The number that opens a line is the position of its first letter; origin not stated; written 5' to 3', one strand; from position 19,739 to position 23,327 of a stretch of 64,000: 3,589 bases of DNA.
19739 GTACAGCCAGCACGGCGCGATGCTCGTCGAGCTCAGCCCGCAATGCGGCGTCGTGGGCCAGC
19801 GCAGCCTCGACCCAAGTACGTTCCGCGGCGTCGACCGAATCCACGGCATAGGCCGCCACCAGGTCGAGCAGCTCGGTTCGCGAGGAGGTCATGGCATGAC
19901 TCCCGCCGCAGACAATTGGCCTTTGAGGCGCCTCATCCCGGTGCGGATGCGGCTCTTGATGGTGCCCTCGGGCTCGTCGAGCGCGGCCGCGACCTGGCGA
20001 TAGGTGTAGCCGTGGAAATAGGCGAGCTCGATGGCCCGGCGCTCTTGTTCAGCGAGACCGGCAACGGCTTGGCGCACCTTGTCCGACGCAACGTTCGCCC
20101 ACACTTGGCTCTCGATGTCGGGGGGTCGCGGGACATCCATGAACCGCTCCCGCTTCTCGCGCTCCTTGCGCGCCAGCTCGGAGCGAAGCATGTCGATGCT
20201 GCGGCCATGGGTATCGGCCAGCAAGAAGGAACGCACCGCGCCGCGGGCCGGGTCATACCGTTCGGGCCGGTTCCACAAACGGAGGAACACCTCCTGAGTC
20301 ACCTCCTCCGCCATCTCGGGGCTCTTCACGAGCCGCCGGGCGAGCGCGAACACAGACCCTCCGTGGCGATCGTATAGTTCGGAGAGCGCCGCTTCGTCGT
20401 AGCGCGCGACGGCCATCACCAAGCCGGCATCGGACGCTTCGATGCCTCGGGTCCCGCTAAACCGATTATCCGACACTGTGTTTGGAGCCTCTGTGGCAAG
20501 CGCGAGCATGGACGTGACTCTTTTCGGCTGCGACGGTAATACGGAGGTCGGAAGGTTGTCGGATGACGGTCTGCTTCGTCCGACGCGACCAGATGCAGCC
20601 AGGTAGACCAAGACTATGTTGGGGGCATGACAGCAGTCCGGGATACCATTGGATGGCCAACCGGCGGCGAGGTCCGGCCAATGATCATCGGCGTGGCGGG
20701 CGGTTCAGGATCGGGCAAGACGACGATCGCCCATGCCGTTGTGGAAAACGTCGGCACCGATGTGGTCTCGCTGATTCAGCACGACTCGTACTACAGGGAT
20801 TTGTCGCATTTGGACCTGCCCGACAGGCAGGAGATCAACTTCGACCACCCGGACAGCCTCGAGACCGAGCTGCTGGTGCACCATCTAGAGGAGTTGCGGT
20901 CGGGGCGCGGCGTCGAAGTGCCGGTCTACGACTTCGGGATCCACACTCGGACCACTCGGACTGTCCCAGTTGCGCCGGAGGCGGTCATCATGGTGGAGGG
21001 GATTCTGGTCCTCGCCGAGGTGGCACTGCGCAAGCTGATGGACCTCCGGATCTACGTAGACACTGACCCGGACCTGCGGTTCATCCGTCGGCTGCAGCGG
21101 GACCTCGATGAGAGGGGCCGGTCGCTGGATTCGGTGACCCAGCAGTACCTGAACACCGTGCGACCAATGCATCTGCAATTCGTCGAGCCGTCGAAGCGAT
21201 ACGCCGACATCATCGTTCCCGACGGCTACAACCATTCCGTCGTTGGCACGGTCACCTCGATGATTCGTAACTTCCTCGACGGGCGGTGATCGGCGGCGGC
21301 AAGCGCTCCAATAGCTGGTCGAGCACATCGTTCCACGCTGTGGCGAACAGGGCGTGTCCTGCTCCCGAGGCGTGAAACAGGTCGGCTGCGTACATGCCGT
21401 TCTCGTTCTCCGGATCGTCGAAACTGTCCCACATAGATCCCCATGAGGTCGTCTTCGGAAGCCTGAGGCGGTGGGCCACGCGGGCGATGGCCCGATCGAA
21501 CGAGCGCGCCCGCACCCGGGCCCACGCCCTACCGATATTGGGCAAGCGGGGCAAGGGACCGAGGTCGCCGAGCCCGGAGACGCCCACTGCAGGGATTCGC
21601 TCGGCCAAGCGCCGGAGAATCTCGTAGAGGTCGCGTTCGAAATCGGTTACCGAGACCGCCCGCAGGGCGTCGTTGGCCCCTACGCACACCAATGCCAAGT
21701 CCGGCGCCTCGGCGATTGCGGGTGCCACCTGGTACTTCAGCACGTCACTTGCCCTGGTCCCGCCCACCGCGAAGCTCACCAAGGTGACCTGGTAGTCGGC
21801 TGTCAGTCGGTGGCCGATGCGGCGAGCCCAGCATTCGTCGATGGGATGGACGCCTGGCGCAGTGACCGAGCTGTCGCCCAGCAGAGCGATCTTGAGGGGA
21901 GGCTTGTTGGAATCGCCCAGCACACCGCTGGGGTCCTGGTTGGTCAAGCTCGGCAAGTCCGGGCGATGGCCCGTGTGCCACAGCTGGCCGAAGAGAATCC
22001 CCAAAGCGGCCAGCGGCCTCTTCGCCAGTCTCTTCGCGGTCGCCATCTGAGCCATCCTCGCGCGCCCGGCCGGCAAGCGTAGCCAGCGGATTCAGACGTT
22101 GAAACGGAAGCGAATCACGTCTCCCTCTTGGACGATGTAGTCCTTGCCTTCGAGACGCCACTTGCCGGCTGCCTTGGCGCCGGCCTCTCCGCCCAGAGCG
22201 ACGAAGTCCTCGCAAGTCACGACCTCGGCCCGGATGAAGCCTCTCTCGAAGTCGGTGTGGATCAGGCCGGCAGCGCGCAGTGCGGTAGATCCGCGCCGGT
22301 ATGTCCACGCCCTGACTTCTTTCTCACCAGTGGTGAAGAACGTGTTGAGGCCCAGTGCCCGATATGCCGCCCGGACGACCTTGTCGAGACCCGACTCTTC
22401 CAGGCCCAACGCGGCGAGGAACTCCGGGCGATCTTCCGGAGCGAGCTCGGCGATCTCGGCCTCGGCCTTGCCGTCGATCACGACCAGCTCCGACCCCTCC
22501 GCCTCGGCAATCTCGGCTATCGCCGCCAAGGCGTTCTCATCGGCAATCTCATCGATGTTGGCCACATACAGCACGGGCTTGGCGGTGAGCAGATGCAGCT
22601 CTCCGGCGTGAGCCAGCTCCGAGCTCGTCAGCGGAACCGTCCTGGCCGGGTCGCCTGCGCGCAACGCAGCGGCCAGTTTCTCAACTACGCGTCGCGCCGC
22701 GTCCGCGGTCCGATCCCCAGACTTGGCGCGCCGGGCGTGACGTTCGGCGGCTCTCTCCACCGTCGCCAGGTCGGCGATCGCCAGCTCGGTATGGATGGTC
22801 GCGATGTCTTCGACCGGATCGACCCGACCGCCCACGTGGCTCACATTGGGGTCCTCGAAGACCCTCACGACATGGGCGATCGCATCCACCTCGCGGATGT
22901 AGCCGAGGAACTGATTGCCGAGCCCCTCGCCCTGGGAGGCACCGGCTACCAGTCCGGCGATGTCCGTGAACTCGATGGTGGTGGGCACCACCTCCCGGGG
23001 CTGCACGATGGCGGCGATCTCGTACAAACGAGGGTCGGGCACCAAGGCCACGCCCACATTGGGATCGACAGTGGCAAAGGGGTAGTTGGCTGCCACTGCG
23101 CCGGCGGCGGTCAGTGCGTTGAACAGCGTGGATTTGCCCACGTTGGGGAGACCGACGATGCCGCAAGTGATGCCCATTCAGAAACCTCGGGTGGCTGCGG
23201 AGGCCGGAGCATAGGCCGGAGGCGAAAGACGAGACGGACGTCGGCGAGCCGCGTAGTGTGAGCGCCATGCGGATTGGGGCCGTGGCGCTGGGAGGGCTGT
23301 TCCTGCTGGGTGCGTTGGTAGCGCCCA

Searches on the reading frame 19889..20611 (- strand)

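Call 32: search_protein_families(library=pfam, proteins=[window:19889-20611:-], max_evalue=0.001)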
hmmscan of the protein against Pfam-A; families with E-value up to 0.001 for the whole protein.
window:19889-20611:- (240 aa): 4 families
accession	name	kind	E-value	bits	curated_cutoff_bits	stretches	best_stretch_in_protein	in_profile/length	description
PF04542.20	Sigma70_r2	-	8.4e-17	61.2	24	1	79-145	1-68/71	Sigma-70 region 2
PF08281.18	Sigma70_r4_2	-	1.3e-12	47.6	25.7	1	177-229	2-54/54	Sigma-70, region 4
PF04545.22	Sigma70_r4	-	2.9e-12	46.3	24.1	1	183-230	2-49/50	Sigma-70, region 4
PF13936.12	HTH_38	-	0.00022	21.3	27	0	186-218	5-37/44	Helix-turn-helix domain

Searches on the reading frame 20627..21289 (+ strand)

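Call 32: search_protein_families(library=pfam, proteins=[window:20627-21289:+], max_evalue=0.001)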
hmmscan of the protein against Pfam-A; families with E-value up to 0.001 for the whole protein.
window:20627-21289:+ (220 aa): 5 families
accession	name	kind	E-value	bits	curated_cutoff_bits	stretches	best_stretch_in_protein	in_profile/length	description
PF00485.24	PRK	-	1.6e-42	146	22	1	20-200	1-190/196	Phosphoribulokinase / Uridine kinase family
PF13238.12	AAA_18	-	2.3e-06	28.5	29.4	1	21-164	1-117/128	AAA domain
PF13207.12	AAA_17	-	5.2e-06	27.2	27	0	25-48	2-25/136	AAA domain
PF01121.26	CoaE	-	2.9e-05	24.2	27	0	19-47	1-28/180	Dephospho-CoA kinase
PF06414.18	Zeta_toxin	-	0.00023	21.1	22.3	1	17-51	15-51/199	Zeta toxin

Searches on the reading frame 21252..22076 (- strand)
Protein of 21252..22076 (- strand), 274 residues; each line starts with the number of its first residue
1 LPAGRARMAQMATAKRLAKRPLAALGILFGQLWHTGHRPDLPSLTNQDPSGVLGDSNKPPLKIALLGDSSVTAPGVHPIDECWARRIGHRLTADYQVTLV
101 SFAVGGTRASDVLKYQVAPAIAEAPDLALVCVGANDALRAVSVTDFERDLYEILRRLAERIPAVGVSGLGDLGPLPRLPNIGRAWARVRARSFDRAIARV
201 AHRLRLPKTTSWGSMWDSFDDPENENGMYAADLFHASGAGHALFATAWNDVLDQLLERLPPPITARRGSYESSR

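Call 32: search_protein_families(library=pfam, proteins=[window:21252-22076:-], max_evalue=0.001)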
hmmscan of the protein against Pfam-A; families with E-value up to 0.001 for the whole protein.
window:21252-22076:- (274 aa): 3 families
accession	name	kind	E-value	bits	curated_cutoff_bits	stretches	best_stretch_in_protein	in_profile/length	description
PF13472.12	Lipase_GDSL_2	-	4.4e-19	70.1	32.9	1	66-243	2-178/178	GDSL-like Lipase/Acylhydrolase family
PF00657.28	Lipase_GDSL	-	1.5e-12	48.5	23.6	1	63-247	1-207/208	GDSL-like Lipase/Acylhydrolase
PF25182.1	NonGDSL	-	0.0002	21.2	80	1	58-159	25-129/220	Non-GDSL lipase-like family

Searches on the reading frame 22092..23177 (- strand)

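Call 32: search_protein_families(library=pfam, proteins=[window:22092-23177:-], max_evalue=0.001)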
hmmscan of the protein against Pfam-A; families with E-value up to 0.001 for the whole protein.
window:22092-23177:- (361 aa): 3 families
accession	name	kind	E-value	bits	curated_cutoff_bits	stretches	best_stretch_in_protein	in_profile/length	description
PF06071.19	YchF-GTPase_C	-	2.9e-37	127.1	27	1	277-360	1-84/84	Protein of unknown function (DUF933)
PF01926.29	MMR_HSR1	-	4e-20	72.5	21.9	1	5-107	2-85/113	50S ribosome-binding GTPase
PF02421.24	FeoB_N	-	7.9e-09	35.7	27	1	4-44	2-42/156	Ferrous iron transport protein B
